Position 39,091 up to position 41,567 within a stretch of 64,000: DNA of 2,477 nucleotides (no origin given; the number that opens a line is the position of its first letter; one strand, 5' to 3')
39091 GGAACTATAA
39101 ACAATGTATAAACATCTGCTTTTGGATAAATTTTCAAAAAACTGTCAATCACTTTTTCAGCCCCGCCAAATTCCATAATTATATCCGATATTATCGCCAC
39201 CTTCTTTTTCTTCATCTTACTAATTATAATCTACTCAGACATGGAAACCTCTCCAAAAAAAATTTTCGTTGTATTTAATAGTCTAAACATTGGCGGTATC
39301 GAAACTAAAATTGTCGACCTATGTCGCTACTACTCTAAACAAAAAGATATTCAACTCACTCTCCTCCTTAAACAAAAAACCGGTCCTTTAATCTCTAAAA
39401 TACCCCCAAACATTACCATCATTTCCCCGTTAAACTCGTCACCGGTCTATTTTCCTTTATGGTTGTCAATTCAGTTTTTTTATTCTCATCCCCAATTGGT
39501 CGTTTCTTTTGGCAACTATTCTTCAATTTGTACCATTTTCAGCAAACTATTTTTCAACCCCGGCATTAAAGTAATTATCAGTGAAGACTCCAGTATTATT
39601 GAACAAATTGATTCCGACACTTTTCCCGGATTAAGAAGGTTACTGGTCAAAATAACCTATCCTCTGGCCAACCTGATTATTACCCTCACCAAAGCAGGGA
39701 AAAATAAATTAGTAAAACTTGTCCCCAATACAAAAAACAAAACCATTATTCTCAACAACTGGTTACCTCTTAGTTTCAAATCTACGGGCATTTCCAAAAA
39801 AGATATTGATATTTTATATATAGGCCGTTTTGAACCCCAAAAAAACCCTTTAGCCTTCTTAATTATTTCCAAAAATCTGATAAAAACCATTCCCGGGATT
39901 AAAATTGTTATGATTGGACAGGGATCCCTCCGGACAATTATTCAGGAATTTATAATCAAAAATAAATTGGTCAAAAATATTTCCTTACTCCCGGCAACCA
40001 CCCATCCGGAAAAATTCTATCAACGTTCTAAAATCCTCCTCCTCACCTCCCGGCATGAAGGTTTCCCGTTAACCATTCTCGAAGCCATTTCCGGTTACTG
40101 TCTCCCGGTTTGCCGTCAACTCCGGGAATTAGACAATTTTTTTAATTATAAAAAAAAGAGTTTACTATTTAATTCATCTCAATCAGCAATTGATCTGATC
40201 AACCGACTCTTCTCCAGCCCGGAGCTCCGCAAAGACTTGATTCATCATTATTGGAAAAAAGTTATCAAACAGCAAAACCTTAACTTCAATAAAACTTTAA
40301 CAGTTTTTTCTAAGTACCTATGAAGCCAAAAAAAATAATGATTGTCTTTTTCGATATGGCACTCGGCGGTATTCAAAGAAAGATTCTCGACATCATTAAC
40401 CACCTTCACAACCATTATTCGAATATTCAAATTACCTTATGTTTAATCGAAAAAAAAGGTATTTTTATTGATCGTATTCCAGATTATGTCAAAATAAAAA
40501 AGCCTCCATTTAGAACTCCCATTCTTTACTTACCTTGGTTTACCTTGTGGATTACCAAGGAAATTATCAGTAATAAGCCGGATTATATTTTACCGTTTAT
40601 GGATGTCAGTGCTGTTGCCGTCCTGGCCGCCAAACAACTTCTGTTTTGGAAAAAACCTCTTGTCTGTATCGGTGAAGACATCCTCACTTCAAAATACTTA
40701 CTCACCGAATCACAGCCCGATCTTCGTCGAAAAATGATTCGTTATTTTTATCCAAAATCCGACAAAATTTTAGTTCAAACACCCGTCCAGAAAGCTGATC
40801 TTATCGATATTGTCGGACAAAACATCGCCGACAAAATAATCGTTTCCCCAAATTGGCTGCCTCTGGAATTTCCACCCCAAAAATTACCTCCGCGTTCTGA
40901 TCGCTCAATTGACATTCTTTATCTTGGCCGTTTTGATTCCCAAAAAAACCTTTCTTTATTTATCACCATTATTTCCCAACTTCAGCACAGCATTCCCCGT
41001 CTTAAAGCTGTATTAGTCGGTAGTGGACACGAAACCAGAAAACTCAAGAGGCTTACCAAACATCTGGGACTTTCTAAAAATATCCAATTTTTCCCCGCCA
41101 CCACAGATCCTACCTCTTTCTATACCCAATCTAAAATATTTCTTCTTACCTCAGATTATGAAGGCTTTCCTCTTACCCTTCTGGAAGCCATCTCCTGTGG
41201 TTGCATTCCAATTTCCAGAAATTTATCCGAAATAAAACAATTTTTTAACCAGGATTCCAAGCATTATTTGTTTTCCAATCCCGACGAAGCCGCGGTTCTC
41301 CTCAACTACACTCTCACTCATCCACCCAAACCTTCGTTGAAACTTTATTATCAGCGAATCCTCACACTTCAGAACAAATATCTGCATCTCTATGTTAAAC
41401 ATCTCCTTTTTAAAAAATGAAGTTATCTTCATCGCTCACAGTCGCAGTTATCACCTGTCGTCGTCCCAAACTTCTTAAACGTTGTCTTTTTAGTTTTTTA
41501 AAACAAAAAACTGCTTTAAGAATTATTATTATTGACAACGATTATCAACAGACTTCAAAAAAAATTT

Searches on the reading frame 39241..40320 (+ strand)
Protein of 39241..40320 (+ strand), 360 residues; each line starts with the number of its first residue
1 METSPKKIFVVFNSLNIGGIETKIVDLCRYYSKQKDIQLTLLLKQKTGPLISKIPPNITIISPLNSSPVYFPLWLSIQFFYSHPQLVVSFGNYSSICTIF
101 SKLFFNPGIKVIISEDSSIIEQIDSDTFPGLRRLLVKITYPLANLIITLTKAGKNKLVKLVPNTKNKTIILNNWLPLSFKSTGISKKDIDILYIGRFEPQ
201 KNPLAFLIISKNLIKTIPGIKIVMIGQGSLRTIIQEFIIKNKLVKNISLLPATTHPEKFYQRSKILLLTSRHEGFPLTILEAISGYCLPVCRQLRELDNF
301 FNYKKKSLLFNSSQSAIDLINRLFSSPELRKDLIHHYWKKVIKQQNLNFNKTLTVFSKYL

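Call 9: search_protein_families(library=pfam, proteins=[window:39241-40320:+], max_evalue=0.01)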
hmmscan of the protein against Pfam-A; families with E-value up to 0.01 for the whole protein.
window:39241-40320:+ (360 aa): 4 families
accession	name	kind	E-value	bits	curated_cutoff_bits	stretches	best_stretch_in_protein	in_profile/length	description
PF00534.26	Glycos_transf_1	-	2.4e-18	66.7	26.4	1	179-334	6-166/172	Glycosyl transferases group 1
PF13692.12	Glyco_trans_1_4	-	3.9e-11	43.8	27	1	190-320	3-136/142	Glycosyl transferases group 1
PF13524.12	Glyco_trans_1_2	-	9.8e-06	26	25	1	218-345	13-133/144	Glycosyl transferase-like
PF13439.12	Glyco_transf_4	-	0.0024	18.3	28.5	1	17-169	1-160/170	Glycosyltransferase Family 4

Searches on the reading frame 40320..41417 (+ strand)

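Call 9: search_protein_families(library=pfam, proteins=[window:40320-41417:+], max_evalue=0.01)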
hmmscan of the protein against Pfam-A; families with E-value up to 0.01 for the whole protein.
window:40320-41417:+ (366 aa): 5 families
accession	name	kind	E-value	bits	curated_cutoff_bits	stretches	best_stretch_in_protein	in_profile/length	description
PF00534.26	Glycos_transf_1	-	3.7e-28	98.6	26.4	1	194-327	13-151/172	Glycosyl transferases group 1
PF13692.12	Glyco_trans_1_4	-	7.3e-21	75.4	27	1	198-324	3-130/142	Glycosyl transferases group 1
PF13524.12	Glyco_trans_1_2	-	2.5e-07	31.2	25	1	226-336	13-116/144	Glycosyl transferase-like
PF20706.3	GT4-conflict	-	3.1e-06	26.9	26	1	185-294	187-305/385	Family 4 Glycosyltransferase in conflict systems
PF13439.12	Glyco_transf_4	-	3.8e-06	27.5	28.5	1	16-183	2-169/170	Glycosyltransferase Family 4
